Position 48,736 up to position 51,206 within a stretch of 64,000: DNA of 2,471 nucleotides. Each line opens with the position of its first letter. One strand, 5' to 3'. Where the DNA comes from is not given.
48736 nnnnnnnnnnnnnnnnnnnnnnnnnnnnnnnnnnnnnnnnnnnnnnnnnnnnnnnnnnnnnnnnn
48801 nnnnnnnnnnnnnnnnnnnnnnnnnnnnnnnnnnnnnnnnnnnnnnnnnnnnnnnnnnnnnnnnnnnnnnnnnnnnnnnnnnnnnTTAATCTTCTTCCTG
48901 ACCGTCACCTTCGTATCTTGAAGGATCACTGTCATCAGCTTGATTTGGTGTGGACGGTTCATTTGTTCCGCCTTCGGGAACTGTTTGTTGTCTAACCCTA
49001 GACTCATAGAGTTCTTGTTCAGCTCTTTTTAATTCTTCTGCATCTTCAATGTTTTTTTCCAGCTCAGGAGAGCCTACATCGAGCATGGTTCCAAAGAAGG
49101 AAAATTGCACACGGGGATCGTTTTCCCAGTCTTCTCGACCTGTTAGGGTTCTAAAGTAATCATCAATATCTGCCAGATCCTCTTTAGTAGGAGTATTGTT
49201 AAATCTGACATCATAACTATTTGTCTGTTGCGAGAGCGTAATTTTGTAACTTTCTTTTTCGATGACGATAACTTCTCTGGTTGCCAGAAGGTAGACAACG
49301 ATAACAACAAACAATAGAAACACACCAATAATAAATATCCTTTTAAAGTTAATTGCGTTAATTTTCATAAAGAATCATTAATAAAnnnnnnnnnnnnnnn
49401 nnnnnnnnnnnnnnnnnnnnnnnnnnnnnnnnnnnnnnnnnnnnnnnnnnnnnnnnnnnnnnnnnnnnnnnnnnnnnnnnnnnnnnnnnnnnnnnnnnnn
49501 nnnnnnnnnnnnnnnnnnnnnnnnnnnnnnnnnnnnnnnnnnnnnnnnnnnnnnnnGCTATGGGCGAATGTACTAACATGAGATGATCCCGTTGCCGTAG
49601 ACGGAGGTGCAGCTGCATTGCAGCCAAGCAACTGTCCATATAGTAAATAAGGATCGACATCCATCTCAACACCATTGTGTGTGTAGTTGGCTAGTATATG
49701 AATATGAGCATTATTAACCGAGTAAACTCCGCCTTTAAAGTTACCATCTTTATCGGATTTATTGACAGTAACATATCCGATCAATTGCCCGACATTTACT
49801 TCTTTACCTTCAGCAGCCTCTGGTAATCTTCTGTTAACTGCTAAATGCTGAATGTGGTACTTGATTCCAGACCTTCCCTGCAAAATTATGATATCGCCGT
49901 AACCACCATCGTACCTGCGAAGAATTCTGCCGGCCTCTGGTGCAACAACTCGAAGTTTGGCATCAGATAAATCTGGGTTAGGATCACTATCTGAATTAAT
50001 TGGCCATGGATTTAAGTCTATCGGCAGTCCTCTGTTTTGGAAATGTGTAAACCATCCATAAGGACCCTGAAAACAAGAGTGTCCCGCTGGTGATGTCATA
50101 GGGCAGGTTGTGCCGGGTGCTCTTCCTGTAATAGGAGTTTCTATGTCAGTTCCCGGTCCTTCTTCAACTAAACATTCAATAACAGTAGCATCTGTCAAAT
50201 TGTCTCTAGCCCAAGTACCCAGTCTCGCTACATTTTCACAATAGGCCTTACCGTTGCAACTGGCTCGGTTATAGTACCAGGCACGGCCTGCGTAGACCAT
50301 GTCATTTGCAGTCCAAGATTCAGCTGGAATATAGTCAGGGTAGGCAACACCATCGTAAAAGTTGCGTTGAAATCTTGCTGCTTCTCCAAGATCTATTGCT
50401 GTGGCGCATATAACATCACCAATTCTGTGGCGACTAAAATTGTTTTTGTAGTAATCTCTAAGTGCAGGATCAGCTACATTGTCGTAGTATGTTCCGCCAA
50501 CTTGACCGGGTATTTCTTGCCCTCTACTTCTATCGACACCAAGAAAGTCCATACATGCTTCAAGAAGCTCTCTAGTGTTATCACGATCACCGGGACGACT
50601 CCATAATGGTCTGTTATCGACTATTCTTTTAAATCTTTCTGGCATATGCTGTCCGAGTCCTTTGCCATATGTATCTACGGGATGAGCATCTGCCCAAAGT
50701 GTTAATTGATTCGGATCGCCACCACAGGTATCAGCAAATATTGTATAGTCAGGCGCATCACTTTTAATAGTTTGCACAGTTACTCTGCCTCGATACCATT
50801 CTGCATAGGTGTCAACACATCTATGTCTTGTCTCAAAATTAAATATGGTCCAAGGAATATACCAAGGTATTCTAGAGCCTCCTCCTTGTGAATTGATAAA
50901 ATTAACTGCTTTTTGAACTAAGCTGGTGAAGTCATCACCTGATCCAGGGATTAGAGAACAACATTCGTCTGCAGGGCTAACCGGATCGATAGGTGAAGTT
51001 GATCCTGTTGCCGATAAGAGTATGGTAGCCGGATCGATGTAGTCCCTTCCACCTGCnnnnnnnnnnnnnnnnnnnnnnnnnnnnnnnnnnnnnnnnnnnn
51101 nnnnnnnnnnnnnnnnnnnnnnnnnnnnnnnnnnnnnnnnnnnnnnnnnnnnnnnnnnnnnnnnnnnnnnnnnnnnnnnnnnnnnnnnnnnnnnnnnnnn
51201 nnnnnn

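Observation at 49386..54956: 1856-aa membrane-anchored protein combining a clan-A glycosidase-like region with two M23 peptidase domains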

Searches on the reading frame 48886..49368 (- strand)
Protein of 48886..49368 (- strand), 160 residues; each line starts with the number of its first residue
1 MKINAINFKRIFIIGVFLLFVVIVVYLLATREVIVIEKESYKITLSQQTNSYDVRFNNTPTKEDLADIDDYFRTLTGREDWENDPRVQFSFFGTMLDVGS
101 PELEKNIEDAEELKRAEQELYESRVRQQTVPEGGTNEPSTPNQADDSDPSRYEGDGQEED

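Call 19: search_protein_families(library=pfam, proteins=[window:48886-49368:-], max_evalue=0.1)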
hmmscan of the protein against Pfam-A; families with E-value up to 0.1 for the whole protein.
window:48886-49368:- (160 aa): 0 families

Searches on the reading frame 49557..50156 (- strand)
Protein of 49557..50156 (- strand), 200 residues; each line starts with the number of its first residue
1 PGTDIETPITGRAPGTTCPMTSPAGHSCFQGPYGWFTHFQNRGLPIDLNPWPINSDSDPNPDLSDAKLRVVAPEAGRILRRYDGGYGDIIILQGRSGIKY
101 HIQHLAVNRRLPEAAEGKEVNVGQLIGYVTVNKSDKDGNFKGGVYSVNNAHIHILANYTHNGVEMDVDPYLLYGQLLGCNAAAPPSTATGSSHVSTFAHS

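Call 47: search_solved_structures(query=A4, max_evalue=10, show_alignments=4)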
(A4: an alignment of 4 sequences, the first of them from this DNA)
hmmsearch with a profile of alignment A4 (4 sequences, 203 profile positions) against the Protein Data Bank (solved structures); distinct sequences matched with E-value up to 10: 1.
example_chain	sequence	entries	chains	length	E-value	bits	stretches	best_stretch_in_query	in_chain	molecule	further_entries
3nyy_A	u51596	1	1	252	1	12.2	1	86-176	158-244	Putative glycyl-glycine endopeptidase lytM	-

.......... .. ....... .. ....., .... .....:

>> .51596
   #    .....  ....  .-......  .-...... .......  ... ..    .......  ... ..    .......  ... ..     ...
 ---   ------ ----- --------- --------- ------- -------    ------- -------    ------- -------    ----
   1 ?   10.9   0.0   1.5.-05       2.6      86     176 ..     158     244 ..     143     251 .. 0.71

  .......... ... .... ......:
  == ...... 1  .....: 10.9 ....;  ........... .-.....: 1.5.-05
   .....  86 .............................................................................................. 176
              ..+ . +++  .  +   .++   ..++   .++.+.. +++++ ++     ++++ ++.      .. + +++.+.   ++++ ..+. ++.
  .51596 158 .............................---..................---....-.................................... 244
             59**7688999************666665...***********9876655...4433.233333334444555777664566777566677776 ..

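Call 79: search_solved_structures(query=window:49557-50156:-, max_evalue=10, show_alignments=5)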
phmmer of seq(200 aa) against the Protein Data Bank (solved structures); distinct sequences matched with E-value up to 10: 0.

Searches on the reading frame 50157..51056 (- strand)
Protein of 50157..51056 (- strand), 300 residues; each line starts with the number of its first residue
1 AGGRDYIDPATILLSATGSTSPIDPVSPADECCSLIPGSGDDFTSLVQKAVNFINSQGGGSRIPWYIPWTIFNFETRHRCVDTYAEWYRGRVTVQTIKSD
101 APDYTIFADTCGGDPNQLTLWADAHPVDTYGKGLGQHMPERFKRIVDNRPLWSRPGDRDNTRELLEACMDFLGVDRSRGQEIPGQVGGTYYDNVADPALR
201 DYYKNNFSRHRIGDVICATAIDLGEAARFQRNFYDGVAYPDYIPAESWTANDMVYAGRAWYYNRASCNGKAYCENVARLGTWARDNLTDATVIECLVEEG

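Call 7: search_protein_families(library=pfam, proteins=[window:50157-51056:-], max_evalue=10)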
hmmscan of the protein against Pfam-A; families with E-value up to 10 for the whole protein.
seq(300 aa): 0 families

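Call 41: search_solved_structures(query=A3, max_evalue=10, show_alignments=3)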
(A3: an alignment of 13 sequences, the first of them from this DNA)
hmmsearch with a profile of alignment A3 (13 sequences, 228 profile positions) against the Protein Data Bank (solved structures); distinct sequences matched with E-value up to 10: 0.

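Call 42: search_protein_families(library=pfam, alignment_id=A3, max_evalue=1)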
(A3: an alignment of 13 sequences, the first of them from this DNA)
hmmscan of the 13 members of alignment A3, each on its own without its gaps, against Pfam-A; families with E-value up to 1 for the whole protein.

A. member 1, seq(257 aa): 0 families

B. families by the number of members that match (of 13 scanned): 7 families
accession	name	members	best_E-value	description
PF13202.12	EF-hand_5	2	0.086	EF hand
PF02493.26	MORN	1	0.0038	MORN repeat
PF17210.9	SdrD_B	1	0.043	SdrD B-like domain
PF01535.26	PPR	1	0.093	PPR repeat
PF18671.6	4HPAD_g_N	1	0.12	4-Hydroxyphenylacetate decarboxylase subunit gamma N-terminal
PF09918.14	DUF2148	1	0.13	Uncharacterized protein containing a ferredoxin domain (DUF2148)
PF00036.39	EF-hand_1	1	0.15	EF hand domain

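Call 54: find_homologous_proteins(query=A3, max_evalue=0.01)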
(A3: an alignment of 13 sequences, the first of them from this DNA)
Query A3 (13 sequences): 3296 candidates shared short words with the query, none scored E <= 0.01.

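Call 59: predict_structure(alignment_id=A3)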
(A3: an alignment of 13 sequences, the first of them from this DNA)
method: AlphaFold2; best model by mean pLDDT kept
length: 257 residues; sequences in the alignment: 13
mean_pLDDT: 76.7   pTM: 0.85
mean pLDDT of the five models: 76.7, 74.9, 73.3, 72.3, 70.8
residues with pLDDT >= 90: 46; 70-90: 130; 50-70: 73; < 50: 8
segments of 3 or more residues with pLDDT < 50: none
pLDDT, mean of each block of 10 residues (from residue 1): 83 84 82 86 85 51 64 91 74 77 83 61 92 94 71 79 88 93 82 66 74 67 57 76 77 51
secondary structure, 60 per line:
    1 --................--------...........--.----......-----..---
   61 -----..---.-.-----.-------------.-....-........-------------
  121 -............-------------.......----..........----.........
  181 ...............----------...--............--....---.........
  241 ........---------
elements in order: H4-18 H27-37 H45-50 H100-107 H122-133 H147-153 H158-167 H173-195 H211-222 H225-228 H232-248

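Call 83: fold_search(model_id=the predicted structure, library=pdb)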
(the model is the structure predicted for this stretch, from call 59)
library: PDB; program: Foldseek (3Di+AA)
matches with E <= 10: 49; with E <= 0.001: 0
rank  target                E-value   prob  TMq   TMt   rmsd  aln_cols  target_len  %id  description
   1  5uzp_A                1.1e+00  0.03  0.15  0.11  18.4       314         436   13  Crystal structure of citrate synthase mutant A348G from homo sapiens (released 2018-03-07)
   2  5uzr_D                1.9e+00  0.02  0.17  0.12  17.4       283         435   14  Crystal structure of citrate synthase from homo sapiens (released 2018-03-07)
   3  3djb_A                2.1e+00  0.05  0.16  0.20  15.5       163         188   13  Crystal structure of a HD-superfamily hydrolase (BT9727_1981) from Bacillus thuringiensis, Northeast Structural Genomi (released 2008-08-19)
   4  5uqs_A                2.2e+00  0.02  0.16  0.11  17.2       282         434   14  Crystal structure of Citrate synthase from Sus scrofa (released 2018-02-14)
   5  6csc_B                2.2e+00  0.02  0.15  0.11  17.2       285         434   12  CHICKEN CITRATE SYNTHASE COMPLEX WITH TRIFLUOROACETONYL-COA AND CITRATE (released 1997-12-24)
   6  5uzq                  3.0e+00  0.02  0.15  0.11  17.4       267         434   14  Crystal structure of citrate synthase from homo sapiens (released 2018-03-07)
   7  2xqo_A                3.2e+00  0.11  0.31  0.36   9.7       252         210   11  CtCel124: a cellulase from Clostridium thermocellum (released 2011-03-02)
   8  7xof_B                3.2e+00  0.04  0.20  0.08  13.1       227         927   10  Crystal structure of Oryza sativa plastid glycyl-tRNA synthetase (released 2023-05-24)
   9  5uqs_C                3.2e+00  0.01  0.15  0.11  18.4       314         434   13  Crystal structure of Citrate synthase from Sus scrofa (released 2018-02-14)
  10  6csc_A                3.4e+00  0.03  0.13  0.09  15.1       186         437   13  CHICKEN CITRATE SYNTHASE COMPLEX WITH TRIFLUOROACETONYL-COA AND CITRATE (released 1997-12-24)
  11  9pgu_D                3.8e+00  0.02  0.13  0.15  14.0       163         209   12  HIV Capsid Hexamer bound to Compound 40 (released 2025-10-08)
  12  3zcd_B                3.8e+00  0.01  0.12  0.11  14.4       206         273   17  Native structure of Farnesyl Pyrophosphate Synthase from Pseudomonas aeruginosa PA01. (released 2013-12-04)
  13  9ee1_K                4.4e+00  0.02  0.15  0.17  12.5       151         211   14  HIV CA - GLFG peptide (43 mM) (released 2026-03-18)
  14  5tsx_C                4.6e+00  0.02  0.14  0.16  12.1       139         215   15  HIV-1 CA hexamer with NUP153 peptide - P1 crystal form (released 2017-11-08)
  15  8twr_A                4.6e+00  0.01  0.13  0.09  17.4       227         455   14  Influenza A virus (A/Aichi/2/1968(H3N2) nucleoprotein mutant - 2-7 deleted, P283S, R416A (released 2024-07-03)
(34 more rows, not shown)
